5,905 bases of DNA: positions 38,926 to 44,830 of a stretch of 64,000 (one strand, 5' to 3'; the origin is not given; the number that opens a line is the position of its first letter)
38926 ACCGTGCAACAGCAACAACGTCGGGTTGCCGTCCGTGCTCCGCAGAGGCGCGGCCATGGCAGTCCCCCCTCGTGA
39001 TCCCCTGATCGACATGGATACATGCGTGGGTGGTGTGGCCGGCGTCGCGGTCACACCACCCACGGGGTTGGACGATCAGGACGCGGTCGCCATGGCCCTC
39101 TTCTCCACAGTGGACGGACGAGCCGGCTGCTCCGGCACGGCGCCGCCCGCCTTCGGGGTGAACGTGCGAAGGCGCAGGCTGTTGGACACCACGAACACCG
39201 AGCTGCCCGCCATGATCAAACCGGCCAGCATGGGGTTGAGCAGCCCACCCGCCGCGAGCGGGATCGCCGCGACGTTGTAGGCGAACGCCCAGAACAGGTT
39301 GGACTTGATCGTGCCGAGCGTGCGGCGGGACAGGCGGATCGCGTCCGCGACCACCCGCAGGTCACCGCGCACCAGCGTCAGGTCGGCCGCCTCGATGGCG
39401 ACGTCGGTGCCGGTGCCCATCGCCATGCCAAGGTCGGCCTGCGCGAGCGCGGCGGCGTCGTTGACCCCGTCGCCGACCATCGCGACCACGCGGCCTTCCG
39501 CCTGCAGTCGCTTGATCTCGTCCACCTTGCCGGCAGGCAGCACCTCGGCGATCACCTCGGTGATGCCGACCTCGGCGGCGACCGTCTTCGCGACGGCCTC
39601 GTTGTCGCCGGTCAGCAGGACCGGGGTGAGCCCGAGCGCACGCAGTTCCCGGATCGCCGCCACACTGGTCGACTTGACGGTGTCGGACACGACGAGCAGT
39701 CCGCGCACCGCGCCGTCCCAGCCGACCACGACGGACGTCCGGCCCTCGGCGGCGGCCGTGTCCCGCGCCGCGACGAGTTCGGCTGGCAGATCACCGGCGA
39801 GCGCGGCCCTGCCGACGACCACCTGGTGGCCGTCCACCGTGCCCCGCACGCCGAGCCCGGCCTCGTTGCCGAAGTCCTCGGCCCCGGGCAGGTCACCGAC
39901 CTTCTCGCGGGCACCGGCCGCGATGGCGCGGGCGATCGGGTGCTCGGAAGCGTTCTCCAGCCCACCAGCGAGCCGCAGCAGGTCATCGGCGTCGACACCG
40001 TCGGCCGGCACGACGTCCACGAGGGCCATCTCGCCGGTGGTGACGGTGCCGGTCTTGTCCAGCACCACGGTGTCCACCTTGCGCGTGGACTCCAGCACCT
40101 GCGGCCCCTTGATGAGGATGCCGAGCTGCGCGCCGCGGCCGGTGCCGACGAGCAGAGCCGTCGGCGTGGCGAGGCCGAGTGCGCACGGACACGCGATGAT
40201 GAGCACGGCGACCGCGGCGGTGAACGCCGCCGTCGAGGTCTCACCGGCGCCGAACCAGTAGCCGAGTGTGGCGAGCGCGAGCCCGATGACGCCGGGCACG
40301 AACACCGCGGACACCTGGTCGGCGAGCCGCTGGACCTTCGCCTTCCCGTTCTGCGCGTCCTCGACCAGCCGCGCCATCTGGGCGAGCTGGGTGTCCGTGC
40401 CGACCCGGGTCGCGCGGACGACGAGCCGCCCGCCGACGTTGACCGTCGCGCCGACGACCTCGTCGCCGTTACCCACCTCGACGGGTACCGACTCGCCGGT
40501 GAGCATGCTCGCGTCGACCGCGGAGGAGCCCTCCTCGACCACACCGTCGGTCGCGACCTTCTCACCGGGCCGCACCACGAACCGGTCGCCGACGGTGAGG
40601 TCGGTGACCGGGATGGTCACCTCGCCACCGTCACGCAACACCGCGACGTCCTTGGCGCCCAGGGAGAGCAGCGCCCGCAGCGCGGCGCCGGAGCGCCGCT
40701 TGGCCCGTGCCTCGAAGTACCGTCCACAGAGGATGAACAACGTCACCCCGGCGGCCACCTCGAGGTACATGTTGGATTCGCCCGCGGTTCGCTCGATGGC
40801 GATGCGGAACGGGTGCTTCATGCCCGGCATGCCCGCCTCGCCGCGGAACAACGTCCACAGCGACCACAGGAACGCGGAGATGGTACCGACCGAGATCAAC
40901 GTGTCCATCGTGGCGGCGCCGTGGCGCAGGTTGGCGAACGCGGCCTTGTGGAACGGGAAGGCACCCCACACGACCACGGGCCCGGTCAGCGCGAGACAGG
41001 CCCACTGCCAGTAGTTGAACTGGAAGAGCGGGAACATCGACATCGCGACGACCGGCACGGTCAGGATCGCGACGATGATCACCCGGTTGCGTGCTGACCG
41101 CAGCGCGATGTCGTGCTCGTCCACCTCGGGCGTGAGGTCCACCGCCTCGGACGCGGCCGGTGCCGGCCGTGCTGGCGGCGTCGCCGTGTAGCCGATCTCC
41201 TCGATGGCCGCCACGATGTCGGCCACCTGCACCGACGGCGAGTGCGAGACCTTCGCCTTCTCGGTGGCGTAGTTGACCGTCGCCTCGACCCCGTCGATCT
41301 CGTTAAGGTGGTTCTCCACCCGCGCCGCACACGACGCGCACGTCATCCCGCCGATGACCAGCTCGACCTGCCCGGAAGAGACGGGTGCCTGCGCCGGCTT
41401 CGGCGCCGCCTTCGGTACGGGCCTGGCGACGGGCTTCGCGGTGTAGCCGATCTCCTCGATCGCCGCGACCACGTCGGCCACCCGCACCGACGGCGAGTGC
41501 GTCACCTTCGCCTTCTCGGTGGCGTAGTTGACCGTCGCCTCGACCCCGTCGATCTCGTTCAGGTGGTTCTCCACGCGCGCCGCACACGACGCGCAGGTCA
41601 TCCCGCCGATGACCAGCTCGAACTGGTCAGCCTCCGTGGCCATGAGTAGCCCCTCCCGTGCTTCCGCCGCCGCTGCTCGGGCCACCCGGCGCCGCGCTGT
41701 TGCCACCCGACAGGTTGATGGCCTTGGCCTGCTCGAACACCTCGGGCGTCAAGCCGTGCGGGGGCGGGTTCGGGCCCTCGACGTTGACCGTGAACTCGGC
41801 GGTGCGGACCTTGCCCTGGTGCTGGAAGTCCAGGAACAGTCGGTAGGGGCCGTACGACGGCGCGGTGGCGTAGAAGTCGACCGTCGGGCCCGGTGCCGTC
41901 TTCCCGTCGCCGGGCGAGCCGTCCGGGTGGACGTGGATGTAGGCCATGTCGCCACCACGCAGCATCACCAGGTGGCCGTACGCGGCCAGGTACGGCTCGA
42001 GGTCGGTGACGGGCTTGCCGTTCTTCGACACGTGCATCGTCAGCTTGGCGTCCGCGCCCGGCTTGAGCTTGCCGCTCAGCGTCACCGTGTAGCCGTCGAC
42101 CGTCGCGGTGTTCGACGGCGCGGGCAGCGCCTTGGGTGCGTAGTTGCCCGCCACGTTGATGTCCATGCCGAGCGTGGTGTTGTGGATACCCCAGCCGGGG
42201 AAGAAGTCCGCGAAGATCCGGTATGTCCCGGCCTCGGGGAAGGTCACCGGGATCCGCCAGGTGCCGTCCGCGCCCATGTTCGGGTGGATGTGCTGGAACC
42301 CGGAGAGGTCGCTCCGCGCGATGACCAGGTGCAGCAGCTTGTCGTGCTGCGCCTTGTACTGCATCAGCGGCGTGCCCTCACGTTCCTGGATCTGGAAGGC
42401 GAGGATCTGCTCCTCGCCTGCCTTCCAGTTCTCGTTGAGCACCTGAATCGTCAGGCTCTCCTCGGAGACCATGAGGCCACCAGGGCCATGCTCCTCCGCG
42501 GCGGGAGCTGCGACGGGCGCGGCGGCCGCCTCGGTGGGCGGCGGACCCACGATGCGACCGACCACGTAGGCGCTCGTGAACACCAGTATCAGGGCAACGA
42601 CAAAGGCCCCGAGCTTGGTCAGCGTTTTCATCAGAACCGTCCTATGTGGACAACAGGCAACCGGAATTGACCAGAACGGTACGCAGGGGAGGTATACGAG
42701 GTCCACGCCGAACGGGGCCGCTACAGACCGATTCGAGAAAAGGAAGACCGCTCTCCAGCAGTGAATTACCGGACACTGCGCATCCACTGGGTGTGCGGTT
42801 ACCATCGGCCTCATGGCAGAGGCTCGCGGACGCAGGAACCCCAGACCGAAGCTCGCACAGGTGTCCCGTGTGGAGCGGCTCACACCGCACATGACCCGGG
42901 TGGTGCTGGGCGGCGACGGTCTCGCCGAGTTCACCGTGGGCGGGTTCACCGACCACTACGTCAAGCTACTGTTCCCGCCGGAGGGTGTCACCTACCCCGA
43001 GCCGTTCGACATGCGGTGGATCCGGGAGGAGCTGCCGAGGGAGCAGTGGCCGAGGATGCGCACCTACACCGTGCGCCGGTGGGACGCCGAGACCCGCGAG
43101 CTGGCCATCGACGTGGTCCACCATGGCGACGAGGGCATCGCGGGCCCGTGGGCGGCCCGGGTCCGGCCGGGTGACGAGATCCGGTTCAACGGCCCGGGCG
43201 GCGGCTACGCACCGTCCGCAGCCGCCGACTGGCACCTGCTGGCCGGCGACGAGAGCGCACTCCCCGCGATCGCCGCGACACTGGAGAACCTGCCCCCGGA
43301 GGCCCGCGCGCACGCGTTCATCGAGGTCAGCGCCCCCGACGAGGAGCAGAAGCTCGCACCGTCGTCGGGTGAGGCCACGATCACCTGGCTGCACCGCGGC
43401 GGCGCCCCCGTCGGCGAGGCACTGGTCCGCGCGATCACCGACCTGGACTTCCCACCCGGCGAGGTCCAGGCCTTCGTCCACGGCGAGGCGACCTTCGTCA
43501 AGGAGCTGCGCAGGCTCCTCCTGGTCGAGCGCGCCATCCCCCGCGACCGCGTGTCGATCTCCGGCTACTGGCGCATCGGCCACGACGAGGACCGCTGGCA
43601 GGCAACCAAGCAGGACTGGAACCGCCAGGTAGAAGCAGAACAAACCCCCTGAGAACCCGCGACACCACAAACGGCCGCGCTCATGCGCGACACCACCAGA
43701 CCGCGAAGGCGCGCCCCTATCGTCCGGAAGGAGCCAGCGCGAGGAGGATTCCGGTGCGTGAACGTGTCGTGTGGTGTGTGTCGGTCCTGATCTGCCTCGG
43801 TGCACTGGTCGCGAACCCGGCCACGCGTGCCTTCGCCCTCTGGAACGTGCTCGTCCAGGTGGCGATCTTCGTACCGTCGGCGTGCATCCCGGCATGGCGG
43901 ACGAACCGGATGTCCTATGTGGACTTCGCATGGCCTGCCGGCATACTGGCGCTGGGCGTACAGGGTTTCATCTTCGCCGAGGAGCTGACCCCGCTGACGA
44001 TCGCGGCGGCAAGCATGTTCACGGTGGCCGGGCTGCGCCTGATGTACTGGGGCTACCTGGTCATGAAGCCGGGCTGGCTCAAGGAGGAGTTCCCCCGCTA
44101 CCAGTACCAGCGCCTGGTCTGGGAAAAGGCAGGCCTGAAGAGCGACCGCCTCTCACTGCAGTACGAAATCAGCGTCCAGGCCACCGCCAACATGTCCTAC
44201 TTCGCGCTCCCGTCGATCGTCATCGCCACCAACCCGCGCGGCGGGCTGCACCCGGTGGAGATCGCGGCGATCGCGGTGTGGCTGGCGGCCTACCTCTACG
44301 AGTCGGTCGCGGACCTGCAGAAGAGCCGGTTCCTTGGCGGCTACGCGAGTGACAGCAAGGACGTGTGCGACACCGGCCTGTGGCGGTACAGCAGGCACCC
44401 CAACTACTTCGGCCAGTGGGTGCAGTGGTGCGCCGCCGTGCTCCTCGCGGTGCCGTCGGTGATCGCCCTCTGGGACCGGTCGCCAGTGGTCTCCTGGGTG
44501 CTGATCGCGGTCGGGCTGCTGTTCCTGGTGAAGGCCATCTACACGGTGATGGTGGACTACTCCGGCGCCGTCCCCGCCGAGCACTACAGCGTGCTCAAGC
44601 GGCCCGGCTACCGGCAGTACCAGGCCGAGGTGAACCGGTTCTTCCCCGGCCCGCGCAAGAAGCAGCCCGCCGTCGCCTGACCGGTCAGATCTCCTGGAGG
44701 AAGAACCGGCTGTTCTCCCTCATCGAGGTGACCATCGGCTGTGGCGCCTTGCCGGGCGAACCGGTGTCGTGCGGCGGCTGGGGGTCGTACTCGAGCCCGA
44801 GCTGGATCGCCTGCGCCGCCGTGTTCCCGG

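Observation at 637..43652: All five isonitrile-lipopeptide core functions present, but rearranged into a PKS / NRPS / YcaO / metal-transport supercluster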

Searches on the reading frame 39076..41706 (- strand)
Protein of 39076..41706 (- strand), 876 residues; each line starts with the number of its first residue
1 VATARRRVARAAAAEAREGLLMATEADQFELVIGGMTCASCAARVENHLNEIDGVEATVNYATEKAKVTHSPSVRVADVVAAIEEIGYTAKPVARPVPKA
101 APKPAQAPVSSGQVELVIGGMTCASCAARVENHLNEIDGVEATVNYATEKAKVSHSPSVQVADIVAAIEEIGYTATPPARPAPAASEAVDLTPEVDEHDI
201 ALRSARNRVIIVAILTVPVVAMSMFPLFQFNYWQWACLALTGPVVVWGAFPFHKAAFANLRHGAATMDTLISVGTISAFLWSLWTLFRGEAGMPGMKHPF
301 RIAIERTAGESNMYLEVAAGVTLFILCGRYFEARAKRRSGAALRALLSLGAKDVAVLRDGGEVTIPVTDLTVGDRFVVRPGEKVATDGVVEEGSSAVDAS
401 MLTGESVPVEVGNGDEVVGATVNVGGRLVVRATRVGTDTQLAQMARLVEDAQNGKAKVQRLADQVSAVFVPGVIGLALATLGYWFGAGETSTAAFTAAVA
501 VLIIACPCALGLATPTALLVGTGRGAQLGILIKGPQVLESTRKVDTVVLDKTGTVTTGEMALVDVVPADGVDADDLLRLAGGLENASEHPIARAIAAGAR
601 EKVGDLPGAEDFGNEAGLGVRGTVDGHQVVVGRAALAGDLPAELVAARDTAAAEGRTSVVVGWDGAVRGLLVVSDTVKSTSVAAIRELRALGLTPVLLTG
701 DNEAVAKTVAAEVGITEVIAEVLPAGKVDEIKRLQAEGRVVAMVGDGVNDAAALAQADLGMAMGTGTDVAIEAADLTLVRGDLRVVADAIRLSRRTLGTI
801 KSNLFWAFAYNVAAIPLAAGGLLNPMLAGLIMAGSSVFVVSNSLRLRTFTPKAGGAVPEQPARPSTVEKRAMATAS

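Call 6: search_protein_families(library=pfam, proteins=[window:39076-41706:-], max_evalue=0.001)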
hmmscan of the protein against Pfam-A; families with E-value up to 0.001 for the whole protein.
window:39076-41706:- (876 aa): 4 families
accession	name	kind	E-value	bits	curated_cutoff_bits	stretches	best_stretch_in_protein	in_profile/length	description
PF00122.25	E1-E2_ATPase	-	1.5e-55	188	28.1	1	350-527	3-180/181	E1-E2 ATPase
PF00702.32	Hydrolase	-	5.1e-32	112.3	26.4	1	544-758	1-191/191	haloacid dehalogenase-like hydrolase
PF00403.32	HMA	-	1.5e-29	102.6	24.8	2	118-174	4-62/62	Heavy-metal-associated domain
PF08282.18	Hydrolase_3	-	6e-05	23.3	20.9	1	732-788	197-253/255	haloacid dehalogenase-like hydrolase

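Call 62: search_protein_families(library=ncbifam, proteins=[window:39076-41643:-], max_evalue=0.00001)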
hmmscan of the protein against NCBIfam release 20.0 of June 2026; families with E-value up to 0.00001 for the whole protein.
window:39076-41643:- (855 aa): 29 families (the best 25 are shown)
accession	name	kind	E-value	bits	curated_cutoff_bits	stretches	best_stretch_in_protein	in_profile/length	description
TIGR01525.1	ATPase-IB_hvy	subfamily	5.4e-178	593.3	346.25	1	246-825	1-560/560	heavy metal translocating P-type ATPase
NF007952.0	PRK10671.1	equivalog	6.8e-171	570.4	1316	2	83-831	95-837/838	copper-exporting P-type ATPase CopA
TIGR01511.1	ATPase-IB1_Cu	subfamily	1.2e-160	536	397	1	291-826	40-542/542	copper-translocating P-type ATPase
TIGR01512.1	ATPase-IB2_Cd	subfamily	6.7e-118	394.5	313.5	2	296-613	20-304/494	cadmium family heavy metal-translocating P-type ATPase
NF008262.1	PRK11033.1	equivalog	2.4e-114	383.4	1005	3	297-826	198-728/731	zinc/cadmium/mercury/lead-transporting ATPase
NF033775.1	P_type_ZntA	exception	9e-102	341.6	1240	3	297-825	203-728/732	Zn(II)/Cd(II)/Pb(II) translocating P-type ATPase ZntA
TIGR01494.1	ATPase_P-type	subfamily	3.2e-84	283.1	62.3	1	302-802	4-465/478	HAD-IC family P-type ATPase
TIGR01497.1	kdpB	equivalog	4.9e-57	193.4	527.9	2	601-791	394-582/675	potassium-transporting ATPase subunit KdpB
NF010609.0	PRK14010.1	equivalog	6.5e-48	163.4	1323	1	307-783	79-569/673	K(+)-transporting ATPase subunit B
TIGR01647.1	ATPase-IIIA_H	equivalog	1.8e-45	155.4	615.5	2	316-560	77-324/755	plasma-membrane proton-efflux P-type ATPase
TIGR01517.1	ATPase-IIB_Ca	equivalog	6.7e-33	113.9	507.05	2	330-553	155-390/882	calcium-translocating P-type ATPase, PMCA-type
NF041115.1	UxxU_metal_bind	equivalog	1.4e-28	98.8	95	2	5-73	3-73/74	metal-binding (seleno)protein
TIGR01522.1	ATPase-IIA2_Ca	equivalog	1.9e-28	98.8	798.3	2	697-798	567-669/854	calcium-transporting P-type ATPase, PMR1-type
TIGR01657.1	P-ATPase-V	hypoth_equivalog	8.6e-26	89.8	618.25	2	695-777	780-860/1055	ATP13A2 family polyamine export P-type ATPase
TIGR01116.1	ATPase-IIA1_Ca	equivalog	8.8e-26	90.2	703.4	2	647-781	458-607/799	calcium-translocating P-type ATPase, SERCA-type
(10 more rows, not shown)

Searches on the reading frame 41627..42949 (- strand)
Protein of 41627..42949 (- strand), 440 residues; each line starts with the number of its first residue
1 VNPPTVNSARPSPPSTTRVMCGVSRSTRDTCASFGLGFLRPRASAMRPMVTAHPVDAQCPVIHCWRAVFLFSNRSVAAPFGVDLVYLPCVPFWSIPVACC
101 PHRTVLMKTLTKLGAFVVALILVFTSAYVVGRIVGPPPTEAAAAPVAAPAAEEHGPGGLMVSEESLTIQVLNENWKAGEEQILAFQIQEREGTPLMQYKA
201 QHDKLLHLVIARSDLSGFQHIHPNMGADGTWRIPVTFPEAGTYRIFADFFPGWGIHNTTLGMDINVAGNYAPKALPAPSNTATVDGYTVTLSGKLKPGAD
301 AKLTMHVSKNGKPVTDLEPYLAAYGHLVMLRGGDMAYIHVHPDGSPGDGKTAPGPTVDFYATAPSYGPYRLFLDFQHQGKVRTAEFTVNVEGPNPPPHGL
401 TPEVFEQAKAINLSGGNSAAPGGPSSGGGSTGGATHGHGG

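Call 6: search_protein_families(library=pfam, proteins=[window:41627-42949:-], max_evalue=0.001)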
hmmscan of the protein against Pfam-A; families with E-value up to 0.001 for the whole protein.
window:41627-42949:- (440 aa): 1 family
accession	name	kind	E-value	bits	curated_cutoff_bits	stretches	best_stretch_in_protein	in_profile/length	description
PF13115.11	YtkA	-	6.6e-05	23.9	25.9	0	282-318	2-39/85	YtkA-like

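Call 14: search_protein_families(library=ncbifam, proteins=[window:41627-42949:-], max_evalue=0.001)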
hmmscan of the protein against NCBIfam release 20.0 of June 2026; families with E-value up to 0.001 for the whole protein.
window:41627-42949:- (440 aa): 0 families

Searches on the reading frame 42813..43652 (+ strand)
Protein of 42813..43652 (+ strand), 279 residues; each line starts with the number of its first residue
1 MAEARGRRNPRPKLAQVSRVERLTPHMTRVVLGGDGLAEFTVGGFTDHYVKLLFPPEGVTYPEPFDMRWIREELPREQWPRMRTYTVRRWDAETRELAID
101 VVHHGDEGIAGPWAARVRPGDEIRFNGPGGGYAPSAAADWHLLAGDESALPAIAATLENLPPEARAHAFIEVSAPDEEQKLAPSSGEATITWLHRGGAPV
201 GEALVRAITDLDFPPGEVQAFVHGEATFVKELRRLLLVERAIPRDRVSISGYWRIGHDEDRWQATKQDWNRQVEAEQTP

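Call 6: search_protein_families(library=pfam, proteins=[window:42813-43652:+], max_evalue=0.001)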
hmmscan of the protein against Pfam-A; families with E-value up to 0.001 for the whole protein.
window:42813-43652:+ (279 aa): 2 families
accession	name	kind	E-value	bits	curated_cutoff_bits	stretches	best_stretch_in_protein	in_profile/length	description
PF08021.17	FAD_binding_9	-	1.2e-38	132.5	23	1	16-130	1-118/120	Siderophore-interacting FAD-binding domain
PF04954.18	SIP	-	1.1e-37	129.7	26.3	1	138-255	1-118/119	Siderophore-interacting protein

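Call 62: search_protein_families(library=ncbifam, proteins=[window:42813-43652:+], max_evalue=0.00001)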
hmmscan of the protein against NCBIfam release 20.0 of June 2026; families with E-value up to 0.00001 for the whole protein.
window:42813-43652:+ (279 aa): 0 families

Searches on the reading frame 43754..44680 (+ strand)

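Call 6: search_protein_families(library=pfam, proteins=[window:43754-44680:+], max_evalue=0.001)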
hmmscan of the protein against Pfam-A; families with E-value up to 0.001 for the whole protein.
window:43754-44680:+ (308 aa): 3 families
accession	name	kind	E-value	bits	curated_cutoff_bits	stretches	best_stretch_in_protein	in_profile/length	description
PF06966.17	DUF1295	-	1.4e-33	116.8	20.4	1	49-292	7-234/235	Protein of unknown function (DUF1295)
PF04140.19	ICMT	-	1e-05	26.3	24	1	199-251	30-82/95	Isoprenylcysteine carboxyl methyltransferase (ICMT) family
PF20943.3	DUF4785_3rd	-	0.00099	19.6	24.5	0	132-179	12-58/106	Domain of unknown function (DUF4785) C-terminal domain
